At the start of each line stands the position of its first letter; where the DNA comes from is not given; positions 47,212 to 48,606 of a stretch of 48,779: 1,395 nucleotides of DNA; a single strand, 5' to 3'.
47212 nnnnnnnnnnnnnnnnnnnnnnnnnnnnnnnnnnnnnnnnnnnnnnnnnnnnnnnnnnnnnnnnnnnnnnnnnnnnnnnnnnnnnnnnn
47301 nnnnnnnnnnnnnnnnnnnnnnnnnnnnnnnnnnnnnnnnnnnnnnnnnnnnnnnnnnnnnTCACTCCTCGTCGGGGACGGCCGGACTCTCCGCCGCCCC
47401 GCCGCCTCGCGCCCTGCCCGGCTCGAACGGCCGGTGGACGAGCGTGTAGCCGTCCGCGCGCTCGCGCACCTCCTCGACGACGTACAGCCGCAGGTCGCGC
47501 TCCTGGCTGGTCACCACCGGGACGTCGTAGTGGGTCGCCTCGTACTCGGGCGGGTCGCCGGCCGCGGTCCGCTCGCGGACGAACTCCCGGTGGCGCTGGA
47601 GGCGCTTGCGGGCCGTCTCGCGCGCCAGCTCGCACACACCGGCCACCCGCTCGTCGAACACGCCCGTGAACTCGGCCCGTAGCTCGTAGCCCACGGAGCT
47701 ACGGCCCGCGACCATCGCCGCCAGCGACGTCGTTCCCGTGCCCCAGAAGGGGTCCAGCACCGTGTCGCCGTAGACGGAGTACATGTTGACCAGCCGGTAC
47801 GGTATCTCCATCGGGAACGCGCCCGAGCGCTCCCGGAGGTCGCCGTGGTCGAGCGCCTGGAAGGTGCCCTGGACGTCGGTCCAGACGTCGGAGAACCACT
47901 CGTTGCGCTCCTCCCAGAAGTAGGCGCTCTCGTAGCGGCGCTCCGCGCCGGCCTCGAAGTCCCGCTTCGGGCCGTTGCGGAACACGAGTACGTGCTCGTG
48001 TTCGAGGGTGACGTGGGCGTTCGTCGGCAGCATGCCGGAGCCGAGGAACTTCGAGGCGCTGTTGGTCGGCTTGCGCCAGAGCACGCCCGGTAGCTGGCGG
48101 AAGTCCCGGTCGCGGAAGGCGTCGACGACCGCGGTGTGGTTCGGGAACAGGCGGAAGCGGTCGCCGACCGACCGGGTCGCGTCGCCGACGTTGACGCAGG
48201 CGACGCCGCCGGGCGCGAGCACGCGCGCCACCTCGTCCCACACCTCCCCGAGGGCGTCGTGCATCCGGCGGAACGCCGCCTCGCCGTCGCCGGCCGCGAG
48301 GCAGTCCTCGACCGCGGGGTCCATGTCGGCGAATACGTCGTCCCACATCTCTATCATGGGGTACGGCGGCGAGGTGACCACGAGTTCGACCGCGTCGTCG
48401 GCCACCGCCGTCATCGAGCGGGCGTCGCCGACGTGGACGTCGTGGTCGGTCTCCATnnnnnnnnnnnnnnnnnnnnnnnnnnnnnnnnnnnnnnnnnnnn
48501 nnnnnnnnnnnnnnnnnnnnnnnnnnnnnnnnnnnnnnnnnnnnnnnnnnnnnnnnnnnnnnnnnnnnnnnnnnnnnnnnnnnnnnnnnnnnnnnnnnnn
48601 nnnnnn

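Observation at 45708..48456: Orphan DNA methyltransferase neighbourhood: MTase, a GTGA-coupled acidic protein, a convergent Nmad3-like protein and a TM zinc-ribbon protein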

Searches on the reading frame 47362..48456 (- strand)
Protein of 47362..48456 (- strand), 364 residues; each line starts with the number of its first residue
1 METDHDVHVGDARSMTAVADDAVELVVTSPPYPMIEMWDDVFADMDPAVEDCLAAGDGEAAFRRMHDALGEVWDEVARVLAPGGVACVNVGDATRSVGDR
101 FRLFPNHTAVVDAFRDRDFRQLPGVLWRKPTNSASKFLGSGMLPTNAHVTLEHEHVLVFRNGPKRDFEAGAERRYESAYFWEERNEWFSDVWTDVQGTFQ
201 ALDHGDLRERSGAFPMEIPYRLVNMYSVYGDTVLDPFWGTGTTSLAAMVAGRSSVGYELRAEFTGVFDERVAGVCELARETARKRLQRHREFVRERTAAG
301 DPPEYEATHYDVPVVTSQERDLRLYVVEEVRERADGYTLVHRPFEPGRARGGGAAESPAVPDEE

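Call 4: search_protein_families(library=pfam, proteins=[window:47362-48456:-], max_evalue=1)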
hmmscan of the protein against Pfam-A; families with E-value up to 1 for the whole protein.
window:47362-48456:- (364 aa): 2 families
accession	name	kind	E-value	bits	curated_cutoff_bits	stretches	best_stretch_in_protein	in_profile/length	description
PF01555.25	N6_N4_Mtase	-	3.3e-31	109.4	26.7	1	23-263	1-215/221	DNA methylase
PF01170.24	UPF0020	-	0.045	13.9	22.3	0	230-278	29-65/197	RMKL-like, methyltransferase domain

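Call 5: search_protein_families(library=ncbifam, proteins=[window:47362-48456:-], max_evalue=1)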
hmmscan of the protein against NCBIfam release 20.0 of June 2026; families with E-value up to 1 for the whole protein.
window:47362-48456:- (364 aa): 6 families
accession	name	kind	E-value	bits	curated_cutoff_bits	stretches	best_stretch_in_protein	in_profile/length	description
NF050803.1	DnaMtaseCcrMCaul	equivalog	2e-12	46.7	830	1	13-288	13-264/350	adenine-specific DNA-methyltransferase CcrM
NF008572.0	PRK11524.1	equivalog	1.9e-08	33.8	292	1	215-291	200-276/294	adenine-specific DNA-methyltransferase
NF010253.0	PRK13699.1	subfamily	1.1e-07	31.8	244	1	220-282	154-216/226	DNA methyltransferase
TIGR01177.1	TIGR01177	hypoth_equivalog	0.00012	21.5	316.55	1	222-261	174-214/330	TIGR01177 family methyltransferase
NF011527.0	PRK14968.1-1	equivalog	0.011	15.5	242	1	6-91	77-152/192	putative methyltransferase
NF040721.1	Trm14_Arch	equivalog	0.077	12.1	280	0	230-271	191-235/370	tRNA (guanine(6)-N2)-methyltransferase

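Call 6: search_protein_families(library=padloc, proteins=[window:47362-48456:-], max_evalue=1)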
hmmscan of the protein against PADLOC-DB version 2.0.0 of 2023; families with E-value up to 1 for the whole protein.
window:47362-48456:- (364 aa): 61 families (the best 25 are shown)
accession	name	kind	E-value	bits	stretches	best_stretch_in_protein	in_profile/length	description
PDLC03283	MTase_II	-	6.5e-166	549.9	1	1-343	1-344/352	Type II methyltransferase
PDLC03350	MTase_II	-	7.1e-68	227.3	1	6-273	58-297/312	Type II methyltransferase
PDLC03259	MTase_II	-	3.2e-37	126.4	1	3-271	2-255/423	Type II methyltransferase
PDLC03353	MTase_II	-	7.4e-37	125.3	1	5-271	10-250/260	Type II methyltransferase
PDLC03387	MTase_II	-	1.8e-16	58.1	2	126-274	147-278/289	Type II methyltransferase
PDLC03371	MTase_II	-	2.2e-15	54.9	1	13-271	20-252/260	Type II methyltransferase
PDLC03260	MTase_II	-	3e-14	50.7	2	210-288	246-324/349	Type II methyltransferase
PDLC03299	MTase_II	-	8.9e-13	46.4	2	213-289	199-275/296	Type II methyltransferase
PDLC03320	MTase_II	-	8e-12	42.9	1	211-279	214-282/289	Type II methyltransferase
PDLC03738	oMTase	-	9.8e-12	42.2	1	13-284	30-278/376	orphan methyltransferase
PDLC03325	MTase_II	-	1.7e-11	41.5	2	6-93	276-365/426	Type II methyltransferase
PDLC03216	MTase_II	-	1.8e-11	41.7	1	13-288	21-272/364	Type II methyltransferase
PDLC03252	MTase_II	-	5e-09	33.9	2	7-102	93-177/365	Type II methyltransferase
PDLC03228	MTase_II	-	5.7e-09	34.1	1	221-281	155-215/227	Type II methyltransferase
PDLC03308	MTase_II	-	1.1e-08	32.5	2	221-275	344-399/419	Type II methyltransferase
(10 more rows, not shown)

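Call 10: find_related_loci(query=window:47362-48456:-, collection=genome_contigs, flank=6000)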
Query window:47362-48456:- (364 aa) in genome_contigs; peptide patterns used: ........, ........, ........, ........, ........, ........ (x = any residue, [..] = any of these).
599 stretches matched a pattern (row limit reached: there are more); 561 encode a relative of the query (tblastn E <= 1e-3); the best 80 are kept; 80 distinct loci.
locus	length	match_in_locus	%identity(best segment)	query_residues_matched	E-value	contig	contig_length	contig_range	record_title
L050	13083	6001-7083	67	1-361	5e-156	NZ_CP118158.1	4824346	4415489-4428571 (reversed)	Halosimplex aquaticum strain XZYJT29 chromosome, complete genome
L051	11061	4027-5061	62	2-345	1e-152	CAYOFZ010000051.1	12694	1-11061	MAG TPA_asm: uncultured Halobacteriales archaeon isolate binchicken_co207_233 genome assembly, contig: NODE_5276_length_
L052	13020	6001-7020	66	1-344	1e-151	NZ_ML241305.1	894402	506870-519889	Halorussus salinisoli strain LT46 Scaffold2, whole genome shotgun sequence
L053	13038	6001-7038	60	1-345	8e-149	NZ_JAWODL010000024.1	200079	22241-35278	MAG: Natronomonas sp. isolate BLK5-2.bin.156 k191_1397961, whole genome shotgun sequence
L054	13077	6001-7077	64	1-362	3e-148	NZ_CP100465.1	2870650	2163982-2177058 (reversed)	Halomicrococcus gelatinilyticus strain GSLN9 chromosome, complete genome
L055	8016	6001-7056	62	1-351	8e-148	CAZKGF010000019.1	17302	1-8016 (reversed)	MAG TPA_asm: uncultured Halobacteriales archaeon isolate binchicken_co207_31 genome assembly, contig: NODE_3108_length_1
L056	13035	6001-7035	63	1-344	2e-147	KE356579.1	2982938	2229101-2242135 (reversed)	MAG: halophilic archaeon J07HX64 genomic scaffold scf_7180000098875, whole genome shotgun sequence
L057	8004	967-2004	65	1-345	4e-147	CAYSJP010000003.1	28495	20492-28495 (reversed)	MAG TPA_asm: uncultured Halobacteriales archaeon isolate SRP185896_co2_188 genome assembly, contig: NODE_766_length_2849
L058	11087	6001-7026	62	1-341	5e-147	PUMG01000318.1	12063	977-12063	MAG: Halovenus sp. isolate B1Sed10_238R1 B1-Sed10-C7079, whole genome shotgun sequence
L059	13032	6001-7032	66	1-343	1e-146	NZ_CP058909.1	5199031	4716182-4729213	Halosimplex pelagicum strain R2 chromosome, complete genome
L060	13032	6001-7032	66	1-343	5e-146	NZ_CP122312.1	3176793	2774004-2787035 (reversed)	Halospeciosus flavus strain XZGYJ-43 chromosome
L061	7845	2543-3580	63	1-345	4e-146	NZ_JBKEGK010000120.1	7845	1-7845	MAG: Natronomonas sp. isolate 3300055005_4 Ga0535677_0003103, whole genome shotgun sequence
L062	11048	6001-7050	62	1-349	1e-145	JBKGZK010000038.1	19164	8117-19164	MAG: Natronomonas sp. isolate C5M10_11 NODE_1104_length_19164_cov_16.652415, whole genome shotgun sequence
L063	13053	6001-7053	62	1-350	1e-145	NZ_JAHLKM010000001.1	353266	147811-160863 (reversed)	Natronomonas aquatica strain F2-12 NODE_1_length_353266_cov_254.576351, whole genome shotgun sequence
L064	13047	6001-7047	63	1-344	1e-145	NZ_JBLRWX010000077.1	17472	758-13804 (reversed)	MAG: Natronococcus sp. isolate TamC05-22 NODE_77_length_17472_cov_4.584133, whole genome shotgun sequence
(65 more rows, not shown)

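Call 14: find_encoding_contigs(protein=window:47362-48456:-, flank=10000, max_places=4)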
Protein window:47362-48456:- (364 aa): no gene with exactly this product is on record in the collection.

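Call 62: search_protein_families(library=phrogs, proteins=[window:47362-48456:-], max_evalue=0.01)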
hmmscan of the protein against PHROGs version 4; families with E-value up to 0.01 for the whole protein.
window:47362-48456:- (364 aa): 13 families
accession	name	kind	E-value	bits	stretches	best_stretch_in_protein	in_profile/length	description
phrog_67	-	other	3e-30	106.9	1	3-314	122-378/743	DNA methyltransferase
phrog_498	-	other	4e-14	53.1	1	5-305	201-457/633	DNA methyltransferase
phrog_18146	-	other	4.2e-09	36.8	1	212-259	51-99/452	DNA methyltransferase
phrog_12517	-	unknown function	7e-09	36.3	2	225-264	101-140/316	-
phrog_3008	-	other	9.8e-09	35.8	1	215-284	155-227/244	DNA methyltransferase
phrog_6025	-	other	1.3e-07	32.4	1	6-142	13-123/192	DNA methyltransferase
phrog_16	-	DNA, RNA and nucleotide metabolism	5.2e-07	29.2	1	176-263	817-901/986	DNA helicase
phrog_18293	-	other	6.2e-06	27.2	1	221-274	57-110/119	methyltransferase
phrog_6952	-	other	9e-06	26.7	1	215-272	119-173/181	DNA methyltransferase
phrog_23148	-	unknown function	2.8e-05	25.2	1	214-276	89-151/165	-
phrog_10183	-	other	8.6e-05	21.9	0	206-260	88-146/889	DNA methyltransferase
phrog_8769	-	other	0.00041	21.1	1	231-272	13-54/71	methyltransferase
phrog_23085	-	unknown function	0.0013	19.4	1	184-270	16-104/138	-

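Call 78: find_homologous_proteins(query=window:47362-48456:-, max_evalue=1e-50)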
Query window:47362-48456:- (364 aa): 7955 proteins with E <= 1e-50 among 8000 candidates; the best 120 are listed.
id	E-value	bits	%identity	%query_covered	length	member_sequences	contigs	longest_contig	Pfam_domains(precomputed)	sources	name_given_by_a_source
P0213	7.4e-247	837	100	100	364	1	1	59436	PF01555.25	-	-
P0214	3.3e-158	545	69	95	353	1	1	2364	PF01555.25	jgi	-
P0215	2.0e-157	542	69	95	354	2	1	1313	PF01555.25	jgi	jgi:DNA modification methylase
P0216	2.9e-155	535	68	95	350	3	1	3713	PF01555.25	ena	-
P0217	6.8e-155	534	70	94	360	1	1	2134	PF01555.25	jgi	jgi:DNA modification methylase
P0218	5.7e-154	531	70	95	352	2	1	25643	PF01555.25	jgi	-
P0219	1.5e-153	530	69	95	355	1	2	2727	PF01555.25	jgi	jgi:DNA modification methylase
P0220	5.5e-153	528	64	97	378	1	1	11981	PF01555.25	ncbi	ncbi:MAG: DNA methyltransferase [Haloarculaceae archaeon]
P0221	2.9e-152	525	67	94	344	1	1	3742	PF01555.25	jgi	jgi:DNA modification methylase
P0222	3.5e-152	525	68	95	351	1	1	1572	PF01555.25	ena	-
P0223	4.5e-152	525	67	95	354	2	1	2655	PF01555.25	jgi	-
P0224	4.9e-152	525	69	94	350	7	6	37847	PF01555.25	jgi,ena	-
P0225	5.2e-152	524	64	95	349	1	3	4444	PF01555.25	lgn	-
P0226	7.7e-152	524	67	96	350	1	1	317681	PF01555.25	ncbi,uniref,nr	ncbi:DNA-methyltransferase [Halostella salina]|uniref:DNA-methyltransferase n=1 Tax=Halostella salin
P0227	9.8e-152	524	67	95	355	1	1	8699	PF01555.25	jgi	jgi:DNA modification methylase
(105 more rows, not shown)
